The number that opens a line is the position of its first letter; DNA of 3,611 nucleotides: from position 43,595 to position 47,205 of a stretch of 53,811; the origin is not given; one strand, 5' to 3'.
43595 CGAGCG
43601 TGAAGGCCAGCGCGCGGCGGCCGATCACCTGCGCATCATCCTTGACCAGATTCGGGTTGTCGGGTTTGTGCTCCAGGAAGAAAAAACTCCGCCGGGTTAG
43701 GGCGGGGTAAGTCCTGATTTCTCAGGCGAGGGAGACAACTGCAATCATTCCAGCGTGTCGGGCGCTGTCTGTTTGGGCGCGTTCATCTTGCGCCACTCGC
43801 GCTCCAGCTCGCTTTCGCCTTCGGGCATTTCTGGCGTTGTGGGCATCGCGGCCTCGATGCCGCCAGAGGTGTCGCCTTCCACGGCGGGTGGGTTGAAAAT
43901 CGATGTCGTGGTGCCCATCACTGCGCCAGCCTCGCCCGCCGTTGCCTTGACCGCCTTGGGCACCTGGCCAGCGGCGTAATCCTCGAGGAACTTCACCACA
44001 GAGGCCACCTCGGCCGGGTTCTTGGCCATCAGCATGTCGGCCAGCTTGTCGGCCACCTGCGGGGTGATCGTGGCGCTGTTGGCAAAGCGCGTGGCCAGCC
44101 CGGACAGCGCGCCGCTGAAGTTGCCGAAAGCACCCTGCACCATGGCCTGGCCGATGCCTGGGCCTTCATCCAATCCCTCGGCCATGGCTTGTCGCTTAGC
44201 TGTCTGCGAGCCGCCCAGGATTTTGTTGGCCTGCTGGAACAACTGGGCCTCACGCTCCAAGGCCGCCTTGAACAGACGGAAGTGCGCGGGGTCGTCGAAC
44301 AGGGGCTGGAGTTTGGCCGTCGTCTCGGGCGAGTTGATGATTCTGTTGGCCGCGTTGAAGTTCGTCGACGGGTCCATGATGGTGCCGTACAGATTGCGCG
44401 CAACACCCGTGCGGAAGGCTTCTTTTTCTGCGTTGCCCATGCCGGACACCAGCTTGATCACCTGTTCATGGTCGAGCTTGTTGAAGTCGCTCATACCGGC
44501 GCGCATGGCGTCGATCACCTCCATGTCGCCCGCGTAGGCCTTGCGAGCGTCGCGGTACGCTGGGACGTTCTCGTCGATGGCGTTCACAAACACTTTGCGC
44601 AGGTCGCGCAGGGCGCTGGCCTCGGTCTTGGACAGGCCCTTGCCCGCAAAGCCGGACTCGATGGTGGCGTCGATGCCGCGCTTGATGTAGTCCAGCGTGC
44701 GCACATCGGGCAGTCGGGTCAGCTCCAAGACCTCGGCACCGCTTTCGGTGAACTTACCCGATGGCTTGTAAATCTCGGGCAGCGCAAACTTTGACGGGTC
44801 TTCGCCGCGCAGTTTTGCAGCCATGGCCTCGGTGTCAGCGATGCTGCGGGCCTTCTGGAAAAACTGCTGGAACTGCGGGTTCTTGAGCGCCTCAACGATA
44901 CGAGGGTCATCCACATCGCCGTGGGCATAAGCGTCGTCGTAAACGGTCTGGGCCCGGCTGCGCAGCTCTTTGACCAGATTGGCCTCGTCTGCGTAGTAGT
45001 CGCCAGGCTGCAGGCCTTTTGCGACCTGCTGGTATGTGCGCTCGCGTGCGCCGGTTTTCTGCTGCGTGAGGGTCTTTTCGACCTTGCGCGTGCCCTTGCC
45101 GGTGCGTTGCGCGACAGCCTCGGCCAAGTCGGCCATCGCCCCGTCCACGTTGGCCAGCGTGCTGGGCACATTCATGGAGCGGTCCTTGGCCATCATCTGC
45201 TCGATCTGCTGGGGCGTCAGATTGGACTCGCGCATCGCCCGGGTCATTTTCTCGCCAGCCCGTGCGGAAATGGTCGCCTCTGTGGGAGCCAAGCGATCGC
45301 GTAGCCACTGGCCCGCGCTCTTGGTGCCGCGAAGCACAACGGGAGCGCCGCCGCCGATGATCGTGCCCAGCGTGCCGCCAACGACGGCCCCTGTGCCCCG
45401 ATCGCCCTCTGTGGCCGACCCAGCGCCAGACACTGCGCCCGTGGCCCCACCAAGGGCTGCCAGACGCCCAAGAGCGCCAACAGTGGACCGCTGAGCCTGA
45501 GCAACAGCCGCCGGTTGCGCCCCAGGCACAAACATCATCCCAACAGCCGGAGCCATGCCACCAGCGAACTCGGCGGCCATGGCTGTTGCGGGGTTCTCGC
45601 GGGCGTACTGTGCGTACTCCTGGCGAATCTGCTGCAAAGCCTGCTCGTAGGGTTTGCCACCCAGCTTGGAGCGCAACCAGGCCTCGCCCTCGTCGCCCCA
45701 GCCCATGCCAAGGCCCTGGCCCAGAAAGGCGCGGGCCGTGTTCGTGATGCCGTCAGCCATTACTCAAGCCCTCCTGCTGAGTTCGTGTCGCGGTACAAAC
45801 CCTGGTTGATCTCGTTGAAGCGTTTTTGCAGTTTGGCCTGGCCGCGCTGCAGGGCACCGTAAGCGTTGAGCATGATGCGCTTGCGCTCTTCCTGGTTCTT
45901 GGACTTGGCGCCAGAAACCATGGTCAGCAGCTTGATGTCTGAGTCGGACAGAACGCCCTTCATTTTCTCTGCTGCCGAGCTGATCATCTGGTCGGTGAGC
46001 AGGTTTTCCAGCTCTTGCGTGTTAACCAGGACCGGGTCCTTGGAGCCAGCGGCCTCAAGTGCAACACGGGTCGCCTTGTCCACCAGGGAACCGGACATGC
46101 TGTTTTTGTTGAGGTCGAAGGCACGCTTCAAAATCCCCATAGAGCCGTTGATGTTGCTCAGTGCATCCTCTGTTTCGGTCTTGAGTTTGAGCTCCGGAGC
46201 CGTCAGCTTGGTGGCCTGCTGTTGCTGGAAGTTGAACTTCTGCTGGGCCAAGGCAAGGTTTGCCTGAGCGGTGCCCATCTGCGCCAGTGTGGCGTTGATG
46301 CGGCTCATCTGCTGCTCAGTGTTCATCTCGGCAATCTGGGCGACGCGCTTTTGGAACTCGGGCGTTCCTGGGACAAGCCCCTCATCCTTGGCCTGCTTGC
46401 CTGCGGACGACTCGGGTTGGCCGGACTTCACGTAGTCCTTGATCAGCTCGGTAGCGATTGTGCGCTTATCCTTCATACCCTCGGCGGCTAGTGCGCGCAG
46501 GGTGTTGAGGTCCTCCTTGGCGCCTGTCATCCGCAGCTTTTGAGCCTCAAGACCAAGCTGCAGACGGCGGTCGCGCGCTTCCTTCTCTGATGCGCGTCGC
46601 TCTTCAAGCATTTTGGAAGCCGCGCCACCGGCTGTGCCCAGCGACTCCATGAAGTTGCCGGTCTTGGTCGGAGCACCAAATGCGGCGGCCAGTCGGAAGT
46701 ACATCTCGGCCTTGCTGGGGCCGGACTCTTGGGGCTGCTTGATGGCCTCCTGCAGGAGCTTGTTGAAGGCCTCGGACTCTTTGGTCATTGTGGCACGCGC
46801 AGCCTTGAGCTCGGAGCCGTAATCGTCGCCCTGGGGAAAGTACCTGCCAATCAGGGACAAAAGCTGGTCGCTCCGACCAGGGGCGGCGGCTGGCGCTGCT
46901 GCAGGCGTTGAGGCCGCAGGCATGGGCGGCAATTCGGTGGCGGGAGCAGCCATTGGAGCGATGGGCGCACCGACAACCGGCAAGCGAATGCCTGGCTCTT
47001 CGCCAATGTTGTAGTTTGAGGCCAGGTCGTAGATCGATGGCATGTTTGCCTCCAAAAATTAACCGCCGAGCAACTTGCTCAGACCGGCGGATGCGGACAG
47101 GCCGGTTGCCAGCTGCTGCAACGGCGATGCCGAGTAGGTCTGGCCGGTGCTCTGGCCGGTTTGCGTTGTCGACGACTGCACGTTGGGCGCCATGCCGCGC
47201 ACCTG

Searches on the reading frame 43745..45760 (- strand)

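Call 29: search_protein_families(library=phrogs, proteins=[window:43745-45760:-], max_evalue=0.001)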
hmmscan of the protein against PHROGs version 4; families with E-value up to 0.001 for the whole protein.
window:43745-45760:- (671 aa): 1 family
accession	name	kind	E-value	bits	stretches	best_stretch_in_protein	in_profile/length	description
phrog_5880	-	unknown function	6.7e-63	214.4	1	13-591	61-623/661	-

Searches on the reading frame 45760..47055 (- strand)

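Call 57: search_protein_families(library=pfam, proteins=[window:45760-47055:-], max_evalue=1)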
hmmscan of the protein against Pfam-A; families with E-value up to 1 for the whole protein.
window:45760-47055:- (431 aa): 1 family
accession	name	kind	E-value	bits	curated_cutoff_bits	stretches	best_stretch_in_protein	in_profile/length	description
PF03074.21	GCS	-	0.023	14.4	25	0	250-292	229-271/372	Glutamate-cysteine ligase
